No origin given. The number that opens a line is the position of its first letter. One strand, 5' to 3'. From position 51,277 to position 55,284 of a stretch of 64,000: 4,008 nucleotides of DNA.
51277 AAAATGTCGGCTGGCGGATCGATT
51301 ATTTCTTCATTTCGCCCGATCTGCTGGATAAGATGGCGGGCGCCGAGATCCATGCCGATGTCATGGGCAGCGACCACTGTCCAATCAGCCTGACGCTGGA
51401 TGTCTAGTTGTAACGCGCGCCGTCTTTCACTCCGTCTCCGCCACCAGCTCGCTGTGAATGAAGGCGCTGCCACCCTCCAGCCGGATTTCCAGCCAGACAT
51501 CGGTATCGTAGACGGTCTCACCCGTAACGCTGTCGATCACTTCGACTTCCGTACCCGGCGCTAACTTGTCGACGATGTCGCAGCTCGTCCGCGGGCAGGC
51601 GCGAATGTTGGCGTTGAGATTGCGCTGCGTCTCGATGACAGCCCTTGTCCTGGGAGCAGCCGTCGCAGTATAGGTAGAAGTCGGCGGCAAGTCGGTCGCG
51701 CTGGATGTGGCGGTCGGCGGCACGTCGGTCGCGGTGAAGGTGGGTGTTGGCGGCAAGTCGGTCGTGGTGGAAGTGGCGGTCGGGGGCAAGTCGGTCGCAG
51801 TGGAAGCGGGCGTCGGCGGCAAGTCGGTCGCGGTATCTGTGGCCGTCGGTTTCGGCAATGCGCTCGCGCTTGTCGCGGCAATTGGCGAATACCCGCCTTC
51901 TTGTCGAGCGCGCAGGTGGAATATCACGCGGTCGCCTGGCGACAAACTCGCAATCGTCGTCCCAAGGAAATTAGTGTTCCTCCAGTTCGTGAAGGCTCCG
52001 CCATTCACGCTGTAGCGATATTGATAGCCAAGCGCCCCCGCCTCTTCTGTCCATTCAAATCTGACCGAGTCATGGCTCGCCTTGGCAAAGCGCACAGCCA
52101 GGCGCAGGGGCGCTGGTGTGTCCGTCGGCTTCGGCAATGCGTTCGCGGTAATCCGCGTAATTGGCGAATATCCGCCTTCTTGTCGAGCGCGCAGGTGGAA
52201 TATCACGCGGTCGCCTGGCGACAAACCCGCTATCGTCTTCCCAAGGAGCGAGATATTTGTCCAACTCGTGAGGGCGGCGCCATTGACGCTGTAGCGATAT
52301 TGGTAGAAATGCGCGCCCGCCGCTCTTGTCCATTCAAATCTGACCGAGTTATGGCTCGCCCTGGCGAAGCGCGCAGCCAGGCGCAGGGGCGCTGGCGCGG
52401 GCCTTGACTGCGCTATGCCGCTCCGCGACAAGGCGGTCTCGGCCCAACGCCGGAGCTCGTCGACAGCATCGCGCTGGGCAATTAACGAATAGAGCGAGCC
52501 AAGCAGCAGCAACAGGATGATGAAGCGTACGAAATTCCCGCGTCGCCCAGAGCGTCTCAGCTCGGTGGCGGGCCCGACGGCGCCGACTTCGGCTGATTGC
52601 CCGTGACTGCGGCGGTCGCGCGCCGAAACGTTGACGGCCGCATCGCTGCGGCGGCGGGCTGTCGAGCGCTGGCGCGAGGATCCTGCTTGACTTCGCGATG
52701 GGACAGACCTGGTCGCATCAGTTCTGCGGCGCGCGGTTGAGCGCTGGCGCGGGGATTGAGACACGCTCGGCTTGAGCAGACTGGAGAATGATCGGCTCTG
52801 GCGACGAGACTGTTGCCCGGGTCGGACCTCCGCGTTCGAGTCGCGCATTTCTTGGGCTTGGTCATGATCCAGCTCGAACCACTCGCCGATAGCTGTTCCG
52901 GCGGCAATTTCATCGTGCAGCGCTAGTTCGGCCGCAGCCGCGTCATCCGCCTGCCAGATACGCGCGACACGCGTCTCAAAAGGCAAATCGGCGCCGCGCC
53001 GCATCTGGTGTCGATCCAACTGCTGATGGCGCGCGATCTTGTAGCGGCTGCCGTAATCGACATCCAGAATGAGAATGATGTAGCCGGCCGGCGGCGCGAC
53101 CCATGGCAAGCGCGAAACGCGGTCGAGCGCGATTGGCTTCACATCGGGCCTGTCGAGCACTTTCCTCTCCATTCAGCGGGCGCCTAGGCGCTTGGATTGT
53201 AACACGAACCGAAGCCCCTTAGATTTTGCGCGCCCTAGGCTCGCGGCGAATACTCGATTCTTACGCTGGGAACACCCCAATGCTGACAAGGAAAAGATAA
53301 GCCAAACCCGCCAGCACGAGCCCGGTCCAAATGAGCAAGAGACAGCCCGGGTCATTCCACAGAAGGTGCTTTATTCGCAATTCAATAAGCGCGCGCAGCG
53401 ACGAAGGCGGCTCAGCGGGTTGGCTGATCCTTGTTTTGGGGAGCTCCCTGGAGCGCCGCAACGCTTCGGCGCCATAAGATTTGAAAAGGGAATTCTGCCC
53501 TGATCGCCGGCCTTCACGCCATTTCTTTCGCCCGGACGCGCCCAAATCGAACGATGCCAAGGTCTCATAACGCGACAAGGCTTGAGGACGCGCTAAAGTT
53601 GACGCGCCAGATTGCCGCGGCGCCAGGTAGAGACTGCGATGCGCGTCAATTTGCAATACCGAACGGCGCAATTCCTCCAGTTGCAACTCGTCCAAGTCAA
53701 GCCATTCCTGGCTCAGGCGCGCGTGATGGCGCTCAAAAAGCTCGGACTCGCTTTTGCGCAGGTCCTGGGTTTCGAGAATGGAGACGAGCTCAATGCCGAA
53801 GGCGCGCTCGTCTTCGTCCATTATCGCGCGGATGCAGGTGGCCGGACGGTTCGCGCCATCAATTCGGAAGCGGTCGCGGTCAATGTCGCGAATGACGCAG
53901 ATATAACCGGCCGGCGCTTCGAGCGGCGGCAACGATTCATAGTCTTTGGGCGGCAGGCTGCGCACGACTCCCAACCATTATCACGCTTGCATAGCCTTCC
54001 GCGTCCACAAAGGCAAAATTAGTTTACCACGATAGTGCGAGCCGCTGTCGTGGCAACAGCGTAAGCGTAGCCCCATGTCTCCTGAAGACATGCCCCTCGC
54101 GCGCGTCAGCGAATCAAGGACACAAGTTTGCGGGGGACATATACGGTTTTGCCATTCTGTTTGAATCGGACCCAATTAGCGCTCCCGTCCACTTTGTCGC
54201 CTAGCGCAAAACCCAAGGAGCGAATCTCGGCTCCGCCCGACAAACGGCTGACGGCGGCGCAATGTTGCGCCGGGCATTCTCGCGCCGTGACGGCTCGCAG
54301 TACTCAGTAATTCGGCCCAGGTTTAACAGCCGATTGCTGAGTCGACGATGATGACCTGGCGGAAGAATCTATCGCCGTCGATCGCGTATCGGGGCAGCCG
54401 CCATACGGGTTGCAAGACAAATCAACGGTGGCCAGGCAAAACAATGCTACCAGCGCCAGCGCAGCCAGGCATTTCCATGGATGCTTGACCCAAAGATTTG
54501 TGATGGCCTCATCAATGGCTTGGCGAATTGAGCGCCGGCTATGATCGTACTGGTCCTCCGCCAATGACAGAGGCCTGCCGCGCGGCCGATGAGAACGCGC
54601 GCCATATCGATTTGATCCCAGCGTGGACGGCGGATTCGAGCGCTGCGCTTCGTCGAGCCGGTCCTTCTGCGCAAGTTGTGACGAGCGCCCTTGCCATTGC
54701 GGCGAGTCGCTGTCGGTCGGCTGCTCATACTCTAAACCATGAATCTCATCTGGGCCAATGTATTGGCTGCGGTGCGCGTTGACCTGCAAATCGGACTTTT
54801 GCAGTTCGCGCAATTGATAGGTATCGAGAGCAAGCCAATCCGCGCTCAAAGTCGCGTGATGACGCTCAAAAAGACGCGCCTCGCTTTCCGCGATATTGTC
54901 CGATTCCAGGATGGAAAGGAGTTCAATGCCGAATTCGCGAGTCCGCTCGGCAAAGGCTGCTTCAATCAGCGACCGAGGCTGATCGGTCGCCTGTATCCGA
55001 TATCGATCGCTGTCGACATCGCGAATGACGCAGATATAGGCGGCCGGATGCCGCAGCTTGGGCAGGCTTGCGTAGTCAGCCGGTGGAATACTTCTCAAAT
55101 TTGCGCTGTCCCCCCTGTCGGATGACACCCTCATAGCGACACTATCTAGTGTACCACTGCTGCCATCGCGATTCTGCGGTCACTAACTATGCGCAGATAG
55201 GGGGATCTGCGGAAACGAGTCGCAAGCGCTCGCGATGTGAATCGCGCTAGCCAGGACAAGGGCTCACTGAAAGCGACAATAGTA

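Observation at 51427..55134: Three tandem membrane-anchored proteins with a T5orf172/GIY-YIG-like cytoplasmic domain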

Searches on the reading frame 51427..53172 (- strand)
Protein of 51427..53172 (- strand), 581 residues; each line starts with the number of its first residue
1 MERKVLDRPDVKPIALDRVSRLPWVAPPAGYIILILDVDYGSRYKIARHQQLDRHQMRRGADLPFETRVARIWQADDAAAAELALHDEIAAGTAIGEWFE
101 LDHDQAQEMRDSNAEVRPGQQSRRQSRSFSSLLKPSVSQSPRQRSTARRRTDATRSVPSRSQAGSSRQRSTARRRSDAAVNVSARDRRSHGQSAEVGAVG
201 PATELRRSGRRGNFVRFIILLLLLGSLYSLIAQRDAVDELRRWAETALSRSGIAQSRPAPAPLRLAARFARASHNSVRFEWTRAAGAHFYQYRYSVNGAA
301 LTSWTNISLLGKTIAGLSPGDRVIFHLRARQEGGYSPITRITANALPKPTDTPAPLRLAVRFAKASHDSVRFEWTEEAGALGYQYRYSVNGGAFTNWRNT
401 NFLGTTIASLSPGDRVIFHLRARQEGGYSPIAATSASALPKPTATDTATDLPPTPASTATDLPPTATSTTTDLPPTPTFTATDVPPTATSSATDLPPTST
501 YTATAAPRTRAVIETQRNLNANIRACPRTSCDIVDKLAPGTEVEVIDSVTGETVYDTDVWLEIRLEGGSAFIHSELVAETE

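Call 3: search_protein_families(library=pfam, proteins=[window:51427-53172:-], max_evalue=1)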
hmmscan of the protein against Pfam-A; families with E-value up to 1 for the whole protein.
window:51427-53172:- (581 aa): 7 families
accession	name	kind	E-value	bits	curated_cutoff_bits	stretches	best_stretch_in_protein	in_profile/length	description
PF08239.17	SH3_3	-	2.3e-09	37.7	27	1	520-577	2-53/54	Bacterial SH3 domain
PF13455.12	MUG113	-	0.00034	21.6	22.3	1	44-108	1-68/73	Meiotically up-regulated gene 113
PF10544.15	T5orf172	-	0.0022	18.9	20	1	30-111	1-98/101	T5orf172 domain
PF22184.2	CBM_56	-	0.012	16.2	27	0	364-418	5-62/75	Carbohydrate binding module family 56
PF11604.15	CusF_Ec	-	0.019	15.2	27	0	314-342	45-71/72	Copper binding periplasmic protein CusF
PF12551.13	PHBC_N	-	0.029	14.6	25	0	414-436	7-29/43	Poly-beta-hydroxybutyrate polymerase N terminal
PF12158.14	DUF3592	-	0.052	14.7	25.3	0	286-323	21-65/84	Domain of unknown function (DUF3592)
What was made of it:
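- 51442..51615 (-): SH3b (Pfam SH3_3) domain, residues 520-577. call 3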

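Call 4: search_protein_families(library=ncbifam, proteins=[window:51427-53172:-], max_evalue=1)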
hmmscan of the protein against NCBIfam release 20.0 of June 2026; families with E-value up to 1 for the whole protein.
window:51427-53172:- (581 aa): 3 families
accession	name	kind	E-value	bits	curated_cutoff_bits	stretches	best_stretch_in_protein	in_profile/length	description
NF008894.0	PRK11924.3-1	equivalog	0.026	14.6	258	0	401-433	125-157/188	RNA polymerase sigma factor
NF038016.1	sporang_Gsm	equivalog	0.033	13.6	240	1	506-564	73-130/316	sporangiospore maturation cell wall hydrolase GsmA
NF040676.1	wall_bind_EntB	exception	0.26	9.7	780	1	508-577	19-81/490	cell wall-binding protein EntB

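Call 23: search_protein_families(library=padloc, proteins=[window:51427-53172:-], max_evalue=1)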
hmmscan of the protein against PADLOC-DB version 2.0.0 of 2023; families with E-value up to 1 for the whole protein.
window:51427-53172:- (581 aa): 0 families

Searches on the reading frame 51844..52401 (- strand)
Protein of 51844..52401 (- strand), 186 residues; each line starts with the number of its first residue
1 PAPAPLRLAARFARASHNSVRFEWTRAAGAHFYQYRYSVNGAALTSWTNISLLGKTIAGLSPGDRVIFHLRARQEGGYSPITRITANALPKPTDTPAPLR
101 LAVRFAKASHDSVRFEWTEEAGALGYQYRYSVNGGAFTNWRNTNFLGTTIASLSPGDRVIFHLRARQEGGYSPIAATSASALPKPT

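Call 74: search_solved_structures(query=window:51844-52401:-, max_evalue=10, show_alignments=2)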
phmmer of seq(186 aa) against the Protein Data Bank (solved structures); distinct sequences matched with E-value up to 10: 27.
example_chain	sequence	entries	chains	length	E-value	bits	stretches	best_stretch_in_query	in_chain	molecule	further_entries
7jgt_A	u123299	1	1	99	0.0049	20.2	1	105-178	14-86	Fibronectin type-III domain-containing protein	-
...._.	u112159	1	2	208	0.0058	20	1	30-163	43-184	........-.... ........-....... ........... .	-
1x5l_A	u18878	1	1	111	0.007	19.7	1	9-84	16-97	Ephrin type-A receptor 8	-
6tpw_A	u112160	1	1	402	0.016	18.6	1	31-163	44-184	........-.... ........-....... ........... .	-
8q6t_I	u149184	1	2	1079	0.064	16.6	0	44-93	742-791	Titin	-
4u3h_A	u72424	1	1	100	0.08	16.3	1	95-178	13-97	FN3con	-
5e53_A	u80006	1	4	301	0.094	16.1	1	74-177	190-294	Contactin-1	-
2gee_A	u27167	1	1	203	0.15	15.4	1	11-118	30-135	hypothetical protein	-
3mpc_A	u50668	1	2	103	0.18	15.1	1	5-75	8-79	Fn3-like protein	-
4pln_C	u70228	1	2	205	0.2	15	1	55-120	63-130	Neogenin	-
6hyf_A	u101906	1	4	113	0.22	14.8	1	93-171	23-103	Integrin beta-4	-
2e7h_A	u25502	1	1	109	0.23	14.8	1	10-81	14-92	Ephrin type-B receptor 4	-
9mav_L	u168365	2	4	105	0.31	14.4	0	142-167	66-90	J9 Light chain variable region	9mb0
4yh7_A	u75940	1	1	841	0.4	14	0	53-153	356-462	Receptor-type tyrosine-protein phosphatase delta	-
4yfg_B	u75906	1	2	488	0.4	14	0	53-154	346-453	Receptor-type tyrosine-protein phosphatase delta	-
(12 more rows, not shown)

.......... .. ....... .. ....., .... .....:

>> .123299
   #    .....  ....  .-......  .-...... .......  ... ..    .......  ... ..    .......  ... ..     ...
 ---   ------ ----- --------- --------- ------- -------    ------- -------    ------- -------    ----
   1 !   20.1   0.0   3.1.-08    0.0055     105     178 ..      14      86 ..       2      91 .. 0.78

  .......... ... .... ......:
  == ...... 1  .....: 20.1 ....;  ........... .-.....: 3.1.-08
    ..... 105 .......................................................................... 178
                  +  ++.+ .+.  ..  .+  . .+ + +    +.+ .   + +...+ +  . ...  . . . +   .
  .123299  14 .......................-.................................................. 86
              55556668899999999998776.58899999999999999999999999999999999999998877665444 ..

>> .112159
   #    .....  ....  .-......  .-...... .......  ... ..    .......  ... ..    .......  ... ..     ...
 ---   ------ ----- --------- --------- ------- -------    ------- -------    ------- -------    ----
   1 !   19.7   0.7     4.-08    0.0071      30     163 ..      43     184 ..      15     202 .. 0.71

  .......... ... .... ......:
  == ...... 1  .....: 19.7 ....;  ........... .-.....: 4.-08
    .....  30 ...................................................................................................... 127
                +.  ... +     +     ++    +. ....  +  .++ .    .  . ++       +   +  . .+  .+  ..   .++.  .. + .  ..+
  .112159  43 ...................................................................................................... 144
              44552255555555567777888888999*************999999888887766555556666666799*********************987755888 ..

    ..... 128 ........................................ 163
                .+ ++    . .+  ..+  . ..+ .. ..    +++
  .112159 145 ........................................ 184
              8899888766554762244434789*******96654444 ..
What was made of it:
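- On Fibronectin type III: Most of the top PDB sequence hits are FN3 domains, but they are weak (best E 0.005; call 74).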

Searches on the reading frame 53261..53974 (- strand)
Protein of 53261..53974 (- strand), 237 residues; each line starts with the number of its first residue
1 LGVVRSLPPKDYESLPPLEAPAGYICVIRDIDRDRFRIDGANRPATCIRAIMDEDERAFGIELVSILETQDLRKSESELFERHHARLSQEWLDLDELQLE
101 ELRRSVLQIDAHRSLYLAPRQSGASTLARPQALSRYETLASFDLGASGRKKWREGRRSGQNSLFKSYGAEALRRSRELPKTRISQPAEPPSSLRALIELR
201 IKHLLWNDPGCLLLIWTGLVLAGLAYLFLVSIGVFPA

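Call 3: search_protein_families(library=pfam, proteins=[window:53261-53974:-], max_evalue=1)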
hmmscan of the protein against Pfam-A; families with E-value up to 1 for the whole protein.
window:53261-53974:- (237 aa): 0 families

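Call 4: search_protein_families(library=ncbifam, proteins=[window:53261-53974:-], max_evalue=1)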
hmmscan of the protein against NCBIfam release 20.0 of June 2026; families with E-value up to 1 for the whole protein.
window:53261-53974:- (237 aa): 0 families

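Call 12: find_encoding_contigs(protein=window:53261-53974:-, flank=10000, max_places=4)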
Protein window:53261-53974:- (237 aa): no gene with exactly this product is on record in the collection.
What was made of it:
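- Tried and rejected: An exact-sequence look-up of window P2 found no record (call 12).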

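Call 23: search_protein_families(library=padloc, proteins=[window:53261-53974:-], max_evalue=1)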
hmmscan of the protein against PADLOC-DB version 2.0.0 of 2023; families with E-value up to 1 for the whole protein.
window:53261-53974:- (237 aa): 0 families

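Call 26: find_related_loci(query=A4, collection=genome_contigs, flank=10000)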
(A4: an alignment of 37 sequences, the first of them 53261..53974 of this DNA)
Query A4 (237 aa) in genome_contigs; peptide patterns used: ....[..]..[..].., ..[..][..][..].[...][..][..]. (x = any residue, [..] = any of these).
205 stretches matched a pattern; 40 encode a relative of the query (tblastn E <= 1e-3); 36 distinct loci.
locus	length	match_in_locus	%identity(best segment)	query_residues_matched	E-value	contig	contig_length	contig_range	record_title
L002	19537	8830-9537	73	2-237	4e-105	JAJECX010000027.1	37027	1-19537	MAG: Anaerolineae bacterium isolate jk18xAbins.45 k141_271036, whole genome shotgun sequence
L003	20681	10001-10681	71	2-235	6e-101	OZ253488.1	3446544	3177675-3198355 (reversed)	MAG: Phototrophicaceae bacterium isolate e6849e2b-53ec-4272-8860-5706dd3a7f4a genome assembly, chromosome: 2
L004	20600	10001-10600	50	2-216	2e-61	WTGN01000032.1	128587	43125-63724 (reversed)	MAG: Chloroflexi bacterium isolate CO36388bin_16 NODE_23_length_128587_cov_43.456913, whole genome shotgun sequence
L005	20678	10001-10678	49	4-233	1e-54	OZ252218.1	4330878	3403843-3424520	MAG: Phototrophicaceae bacterium isolate d8f7b2d0-96c0-4b0c-ac23-41a8c70a6e64 genome assembly, chromosome: 1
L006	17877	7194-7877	48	3-233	7e-53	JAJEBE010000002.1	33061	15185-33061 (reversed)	MAG: Anaerolineae bacterium isolate jk18x8bins.27 k141_166722, whole genome shotgun sequence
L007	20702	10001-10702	50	3-231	8e-53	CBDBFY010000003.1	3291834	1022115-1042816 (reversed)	MAG: Phototrophicaceae bacterium isolate 8c6c90cb-842f-4629-a114-898ddb9856c8 genome assembly, contig: contig_3, whole g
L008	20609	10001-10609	53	4-209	7e-52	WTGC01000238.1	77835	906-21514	MAG: Chloroflexi bacterium isolate CO36386bin_32 NODE_199_length_77835_cov_46.944986, whole genome shotgun sequence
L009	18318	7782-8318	54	4-188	4e-51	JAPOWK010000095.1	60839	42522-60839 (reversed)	MAG: Chloroflexota bacterium isolate COS2_bin_22 NODE_252_length_60839_cov_46.97, whole genome shotgun sequence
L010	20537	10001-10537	53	1-177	8e-51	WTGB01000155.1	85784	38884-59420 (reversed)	MAG: Chloroflexi bacterium isolate CO36386bin_31 NODE_166_length_85784_cov_21.347922, whole genome shotgun sequence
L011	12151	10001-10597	43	2-215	3e-49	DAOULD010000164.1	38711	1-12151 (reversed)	MAG TPA_asm: Anaerolineae bacterium isolate S8_380 319515, whole genome shotgun sequence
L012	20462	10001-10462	55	4-153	1e-47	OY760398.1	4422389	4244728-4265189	MAG: Aggregatilineales bacterium isolate 948f1344-b363-40c2-9c6d-9b25e8b84bf3 genome assembly, chromosome: 1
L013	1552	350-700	68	4-120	2e-48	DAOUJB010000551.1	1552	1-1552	MAG TPA_asm: Anaerolineae bacterium isolate S32_236 k113_1701670, whole genome shotgun sequence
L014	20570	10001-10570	42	3-215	3e-46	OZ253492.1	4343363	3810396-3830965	MAG: Phototrophicaceae bacterium isolate 568f45b0-caf7-40e1-b845-531524fd9348 genome assembly, chromosome: 1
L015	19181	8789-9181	61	2-131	1e-45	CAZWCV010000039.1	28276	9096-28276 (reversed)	MAG TPA_asm: uncultured Anaerolineaceae bacterium isolate SRP109090_co1_144 genome assembly, contig: NODE_2203_length_28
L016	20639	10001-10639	40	2-213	8e-43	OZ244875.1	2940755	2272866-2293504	MAG: Phototrophicaceae bacterium isolate 8aaf9c89-b637-4e7e-ac2d-c8c55a6faeb7 genome assembly, chromosome: 2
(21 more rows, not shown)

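Call 47: predict_structure(alignment_id=A4)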
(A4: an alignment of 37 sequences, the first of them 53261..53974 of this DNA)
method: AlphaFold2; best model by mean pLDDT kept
length: 237 residues; sequences in the alignment: 37
mean_pLDDT: 77.1   pTM: 0.56
mean pLDDT of the five models: 77.1, 75.9, 60.6, 58.0, 55.6
residues with pLDDT >= 90: 109; 70-90: 56; 50-70: 9; < 50: 63
segments of 3 or more residues with pLDDT < 50: 125-169, 174-189
pLDDT, mean of each block of 10 residues (from residue 1): 88 97 97 95 97 90 96 95 92 90 87 89 50 38 38 40 46 46 43 81 85 94 95 81
secondary structure, 60 per line:
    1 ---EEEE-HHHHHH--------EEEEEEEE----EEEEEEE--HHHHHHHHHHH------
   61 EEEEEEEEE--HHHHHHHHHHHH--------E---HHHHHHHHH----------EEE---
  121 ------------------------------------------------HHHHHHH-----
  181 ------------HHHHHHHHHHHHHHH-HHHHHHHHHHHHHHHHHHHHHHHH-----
elements in order: E4-7 H9-14 E23-30 E35-41 H44-54 E61-69 H72-83 H96-104 E115-117 H169-175 H193-207 H209-232
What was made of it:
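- Checked: AlphaFold2 models P2 209-232 as a confident helix after a disordered stretch at 125-189 (call 47).
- The P2 model has a confident head, a disordered linker and a confident TM helix (call 47). The AF2 head model is confident, pLDDT 90-97 (call 47).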

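Call 52: fold_search(model_id=the predicted structure, library=pdb)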
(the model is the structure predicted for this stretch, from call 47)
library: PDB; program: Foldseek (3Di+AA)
matches with E <= 10: 210; with E <= 0.001: 0
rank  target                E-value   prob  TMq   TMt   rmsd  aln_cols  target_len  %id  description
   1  3ww0_A                1.3e-01  0.11  0.13  0.17  18.2       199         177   13  Crystal structure of F97A mutant, a new nuclear transport receptor of Hsp70 (released 2015-03-25)
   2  3ww0_B                8.6e-01  0.02  0.09  0.12  19.5       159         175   12  Crystal structure of F97A mutant, a new nuclear transport receptor of Hsp70 (released 2015-03-25)
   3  1wde                  9.7e-01  0.06  0.15  0.13  12.2        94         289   14  Crystal structure of the conserved hypothetical protein APE0931 from Aeropyrum pernix K1 (released 2004-11-13)
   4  6qzl_E                9.7e-01  0.05  0.10  0.19  10.5        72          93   19  Structure of the H1 domain of human KCTD12 (released 2019-03-20)
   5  3fq6_B                1.4e+00  0.11  0.18  0.29   5.5        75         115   11  The crystal structure of a methyltransferase domain from Bacteroides thetaiotaomicron VPI (released 2009-01-27)
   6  3ffy                  1.4e+00  0.09  0.17  0.28   6.0        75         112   13  Putative tetrapyrrole (corrin/porphyrin) methyltransferase from Bacteroides fragilis. (released 2008-12-16)
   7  3esf_A                1.9e+00  0.14  0.14  0.17   3.3        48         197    6  Crystal Structure of the enzyme Fe-superoxide dismutase TbSODB2 from Trypanosoma brucei (released 2009-05-12)
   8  8c7m_A                1.9e+00  0.06  0.13  0.12  10.0        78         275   14  Interleukin 12 receptor subunit beta-1 Fn domains in complex with antagonistic FAb fragment. (released 2024-01-31)
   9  3wvz_A                1.9e+00  0.02  0.10  0.12  20.1       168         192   14  Crystal structure of Hikeshi, a new nuclear transport receptor of Hsp70 (released 2015-03-25)
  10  2vfk                  1.9e+00  0.02  0.08  0.09  11.4        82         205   10  AKAP18 delta central domain - AMP (released 2008-05-06)
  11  3wvz_B                2.1e+00  0.04  0.11  0.14  10.6        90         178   13  Crystal structure of Hikeshi, a new nuclear transport receptor of Hsp70 (released 2015-03-25)
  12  5hwk_A                2.1e+00  0.03  0.14  0.14  13.8       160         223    9  Crystal structure of gama glutamyl cyclotransferease specific to glutathione from yeast (released 2016-12-14)
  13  8odx_A                2.4e+00  0.05  0.12  0.11   6.0        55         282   13  Interleukin 12 receptor subunit beta-1 Fn domains in complex with antagonistic FAb4 fragment and VHH. (released 2024-02-07)
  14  2vfy                  2.4e+00  0.01  0.08  0.09  11.7        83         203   10  AKAP18 delta central domain (released 2008-05-06)
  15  3j4q_A                2.4e+00  0.01  0.08  0.08  11.7        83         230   10  Pseudo-atomic model of the AKAP18-PKA complex in a bent conformation derived from electron microscopy (released 2013-11-13)
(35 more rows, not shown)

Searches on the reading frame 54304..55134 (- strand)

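Call 3: search_protein_families(library=pfam, proteins=[window:54304-55134:-], max_evalue=1)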
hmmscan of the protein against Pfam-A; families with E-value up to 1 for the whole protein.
window:54304-55134:- (276 aa): 0 families

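Call 4: search_protein_families(library=ncbifam, proteins=[window:54304-55134:-], max_evalue=1)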
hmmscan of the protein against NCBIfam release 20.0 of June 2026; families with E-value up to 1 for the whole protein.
window:54304-55134:- (276 aa): 1 family
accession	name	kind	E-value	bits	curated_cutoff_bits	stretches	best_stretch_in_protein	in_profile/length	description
NF008965.0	PRK12309.1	equivalog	0.072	12.1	550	1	3-108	15-125/392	transaldolase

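Call 23: search_protein_families(library=padloc, proteins=[window:54304-55134:-], max_evalue=1)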
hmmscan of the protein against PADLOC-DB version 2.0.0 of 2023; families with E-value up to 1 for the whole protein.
window:54304-55134:- (276 aa): 0 families
